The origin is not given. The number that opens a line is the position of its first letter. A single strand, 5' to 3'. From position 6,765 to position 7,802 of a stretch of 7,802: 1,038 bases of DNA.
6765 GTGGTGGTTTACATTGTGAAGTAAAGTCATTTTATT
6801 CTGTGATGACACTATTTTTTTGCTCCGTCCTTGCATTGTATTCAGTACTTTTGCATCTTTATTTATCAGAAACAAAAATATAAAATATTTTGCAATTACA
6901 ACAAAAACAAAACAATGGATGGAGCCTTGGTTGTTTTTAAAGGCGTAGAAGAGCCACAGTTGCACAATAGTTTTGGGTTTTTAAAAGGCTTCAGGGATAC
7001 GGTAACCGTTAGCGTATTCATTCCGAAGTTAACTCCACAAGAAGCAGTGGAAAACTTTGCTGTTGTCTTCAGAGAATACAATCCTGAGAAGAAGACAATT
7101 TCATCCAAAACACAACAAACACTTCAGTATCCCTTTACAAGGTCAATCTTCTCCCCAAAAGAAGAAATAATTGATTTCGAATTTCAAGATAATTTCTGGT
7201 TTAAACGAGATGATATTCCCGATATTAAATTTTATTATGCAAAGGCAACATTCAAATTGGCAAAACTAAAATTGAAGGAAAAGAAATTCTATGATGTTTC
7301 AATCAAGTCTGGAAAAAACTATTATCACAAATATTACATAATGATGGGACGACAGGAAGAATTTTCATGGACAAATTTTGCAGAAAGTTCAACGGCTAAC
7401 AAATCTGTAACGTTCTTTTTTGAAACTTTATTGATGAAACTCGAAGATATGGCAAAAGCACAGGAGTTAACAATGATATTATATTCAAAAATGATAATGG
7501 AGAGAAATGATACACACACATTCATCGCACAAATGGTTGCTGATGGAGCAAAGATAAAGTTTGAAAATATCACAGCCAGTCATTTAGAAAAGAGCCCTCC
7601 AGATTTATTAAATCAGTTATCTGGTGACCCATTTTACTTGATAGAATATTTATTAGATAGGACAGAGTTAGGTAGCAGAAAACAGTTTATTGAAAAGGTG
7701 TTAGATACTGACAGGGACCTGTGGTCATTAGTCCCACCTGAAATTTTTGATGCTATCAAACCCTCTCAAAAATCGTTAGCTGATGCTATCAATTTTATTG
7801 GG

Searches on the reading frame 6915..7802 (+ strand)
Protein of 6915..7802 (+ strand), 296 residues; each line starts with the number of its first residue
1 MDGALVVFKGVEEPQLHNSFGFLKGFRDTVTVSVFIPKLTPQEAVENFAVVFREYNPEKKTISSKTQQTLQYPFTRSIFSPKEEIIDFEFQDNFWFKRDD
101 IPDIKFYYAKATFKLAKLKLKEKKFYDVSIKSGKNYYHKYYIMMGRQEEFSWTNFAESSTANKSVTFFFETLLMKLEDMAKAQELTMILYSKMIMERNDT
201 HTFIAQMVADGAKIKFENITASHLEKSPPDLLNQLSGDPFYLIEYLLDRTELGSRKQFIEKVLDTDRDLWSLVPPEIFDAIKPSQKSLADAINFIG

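Call 94: search_protein_families(library=pfam, proteins=[window:6915-7802:+], max_evalue=0.1)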
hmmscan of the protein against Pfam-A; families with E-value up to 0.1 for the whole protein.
seq(296 aa): 2 families
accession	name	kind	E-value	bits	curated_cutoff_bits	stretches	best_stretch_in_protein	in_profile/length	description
PF05190.23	MutS_IV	-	0.00097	19.8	22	1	105-184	10-91/92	MutS family domain IV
PF11008.14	DUF2846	-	0.081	13.5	34.3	0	124-148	62-86/92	Protein of unknown function (DUF2846)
